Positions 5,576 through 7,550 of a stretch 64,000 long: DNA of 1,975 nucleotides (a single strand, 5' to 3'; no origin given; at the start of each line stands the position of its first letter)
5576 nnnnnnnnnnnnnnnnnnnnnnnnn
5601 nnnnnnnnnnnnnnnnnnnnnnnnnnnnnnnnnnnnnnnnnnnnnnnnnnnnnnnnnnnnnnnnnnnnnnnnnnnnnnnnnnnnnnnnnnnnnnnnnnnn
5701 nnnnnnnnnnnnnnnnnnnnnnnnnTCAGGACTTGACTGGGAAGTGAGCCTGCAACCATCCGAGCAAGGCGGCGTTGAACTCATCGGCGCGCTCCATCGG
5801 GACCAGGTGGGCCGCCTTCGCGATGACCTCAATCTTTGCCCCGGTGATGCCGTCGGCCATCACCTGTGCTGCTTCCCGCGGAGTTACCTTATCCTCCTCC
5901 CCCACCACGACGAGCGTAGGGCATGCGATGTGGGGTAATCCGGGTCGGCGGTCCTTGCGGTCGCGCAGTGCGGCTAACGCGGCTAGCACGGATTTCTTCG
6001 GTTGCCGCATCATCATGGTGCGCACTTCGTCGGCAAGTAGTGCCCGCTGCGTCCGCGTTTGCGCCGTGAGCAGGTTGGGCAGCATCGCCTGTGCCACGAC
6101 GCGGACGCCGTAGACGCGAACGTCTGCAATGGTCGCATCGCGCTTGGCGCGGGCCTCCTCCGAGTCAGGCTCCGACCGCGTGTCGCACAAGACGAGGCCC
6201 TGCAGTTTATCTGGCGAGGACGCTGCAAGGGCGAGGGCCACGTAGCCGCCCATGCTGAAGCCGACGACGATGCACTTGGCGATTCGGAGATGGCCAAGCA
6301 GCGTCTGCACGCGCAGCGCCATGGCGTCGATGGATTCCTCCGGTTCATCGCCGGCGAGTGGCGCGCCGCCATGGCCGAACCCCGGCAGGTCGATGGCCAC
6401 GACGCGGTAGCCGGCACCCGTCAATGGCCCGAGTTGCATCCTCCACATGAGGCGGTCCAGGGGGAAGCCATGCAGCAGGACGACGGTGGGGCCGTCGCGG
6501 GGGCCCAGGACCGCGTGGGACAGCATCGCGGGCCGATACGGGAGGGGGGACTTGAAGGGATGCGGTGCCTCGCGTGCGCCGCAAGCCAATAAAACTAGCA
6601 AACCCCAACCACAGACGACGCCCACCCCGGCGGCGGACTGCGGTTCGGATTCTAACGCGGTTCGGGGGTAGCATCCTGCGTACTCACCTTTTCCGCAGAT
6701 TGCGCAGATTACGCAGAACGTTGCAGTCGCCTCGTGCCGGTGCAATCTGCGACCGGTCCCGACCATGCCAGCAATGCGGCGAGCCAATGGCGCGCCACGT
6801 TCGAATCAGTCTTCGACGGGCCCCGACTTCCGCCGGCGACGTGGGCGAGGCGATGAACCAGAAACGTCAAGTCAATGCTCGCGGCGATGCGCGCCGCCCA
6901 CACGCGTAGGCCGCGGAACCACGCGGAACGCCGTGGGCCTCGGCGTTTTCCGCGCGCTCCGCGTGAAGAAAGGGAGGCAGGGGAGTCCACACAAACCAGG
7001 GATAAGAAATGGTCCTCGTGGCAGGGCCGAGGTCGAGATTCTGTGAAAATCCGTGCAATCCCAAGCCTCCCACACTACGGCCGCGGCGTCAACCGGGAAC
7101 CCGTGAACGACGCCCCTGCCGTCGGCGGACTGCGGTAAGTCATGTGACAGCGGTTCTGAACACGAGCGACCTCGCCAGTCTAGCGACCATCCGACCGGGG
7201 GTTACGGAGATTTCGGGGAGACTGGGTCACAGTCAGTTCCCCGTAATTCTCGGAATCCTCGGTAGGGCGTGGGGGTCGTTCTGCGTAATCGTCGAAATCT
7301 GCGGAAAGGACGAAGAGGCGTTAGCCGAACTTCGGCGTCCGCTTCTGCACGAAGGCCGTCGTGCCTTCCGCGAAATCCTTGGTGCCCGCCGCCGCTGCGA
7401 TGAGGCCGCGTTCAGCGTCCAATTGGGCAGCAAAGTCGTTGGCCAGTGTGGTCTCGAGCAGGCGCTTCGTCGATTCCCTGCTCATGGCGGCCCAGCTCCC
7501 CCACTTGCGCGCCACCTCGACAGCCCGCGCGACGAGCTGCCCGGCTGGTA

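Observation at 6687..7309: Composite non-coding element (about 400-620 bp) in three copies, one framed by 31-bp terminal inverted repeats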

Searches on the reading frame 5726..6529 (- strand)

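Call 23: search_protein_families(library=pfam, proteins=[window:5726-6529:-], max_evalue=0.001)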
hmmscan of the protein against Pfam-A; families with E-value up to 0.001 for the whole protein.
window:5726-6529:- (267 aa): 11 families
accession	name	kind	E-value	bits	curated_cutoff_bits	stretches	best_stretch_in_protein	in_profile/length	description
PF12697.13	Abhydrolase_6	-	1.3e-29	104.9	26.3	1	16-254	1-217/217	Alpha/beta hydrolase family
PF00561.26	Abhydrolase_1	-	1.5e-29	103.8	25.8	1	14-247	1-244/245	alpha/beta hydrolase fold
PF12146.15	Hydrolase_4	-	5e-21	75.5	27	1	15-247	6-238/239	Serine aminopeptidase, S33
PF03096.20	Ndr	-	1.6e-14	53.8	23.3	1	43-213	58-230/283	Ndr family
PF03959.19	FSH1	-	5.7e-07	29.9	21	1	165-247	129-205/211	Serine hydrolase (FSH1)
PF00326.27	Peptidase_S9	-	1.8e-05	24.8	22.6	0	36-111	10-91/213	Prolyl oligopeptidase family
PF02230.22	Abhydrolase_2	-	9.9e-05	22.7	23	1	83-126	104-147/217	Phospholipase/Carboxylesterase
PF01738.24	DLH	-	0.00037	20.6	21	0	83-114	96-126/217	Dienelactone hydrolase family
PF20408.4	Abhydrolase_11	-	0.00039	20.6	27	0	73-114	67-104/193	Alpha/beta hydrolase domain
PF00756.26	Esterase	-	0.0004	20.7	22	1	86-108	117-139/251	Putative esterase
PF00975.26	Thioesterase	-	0.00083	20.1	26.4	0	43-187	30-174/226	Thioesterase domain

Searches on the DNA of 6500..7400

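Call 13: search_rna_families(source=window, start=6500, end=7400, threshold=evalue, max_evalue=10)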
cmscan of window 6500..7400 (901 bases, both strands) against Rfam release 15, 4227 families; matches with E-value up to 10: 8.
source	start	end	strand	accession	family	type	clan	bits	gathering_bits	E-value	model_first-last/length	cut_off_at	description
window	7191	7266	+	RF01025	mir-934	Gene; miRNA;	-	21.2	80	0.25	1-83/83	no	mir-934 microRNA precursor family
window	6878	6950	-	RF02681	Twister-sister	Gene; ribozyme;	-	16.8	34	1.5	1-81/81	no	Twister_sister_ribozyme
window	6677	6731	-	RF01380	HIV-1_SD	Cis-reg;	-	16.7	30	2.8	1-19/19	no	Human immunodeficiency virus type 1 major splice donor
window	6987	7123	-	RF02184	ST7-OT3_2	Gene; lncRNA;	-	14.7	100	7.1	1-138/138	no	ST7 overlapping transcript 3 conserved region 2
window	7153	7236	-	RF00483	IRES_IGF2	Cis-reg; IRES;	-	14.2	70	2.3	1-121/121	no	Insulin-like growth factor II IRES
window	6816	6947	-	RF02563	CbSR3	Gene; antisense;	-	13.8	101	2.3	1-198/198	no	Coxiella burnetii sRNA 3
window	7296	7377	-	RF02791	CcsR1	Gene; sRNA;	-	13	65.3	3.6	1-83/83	no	Conserved CCUCCUCCC motif stress-induced RNA 1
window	6696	6761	+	RF02867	ncS011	Gene; sRNA;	-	10.2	48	6.4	65-146/207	no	Burkholderia sRNA 11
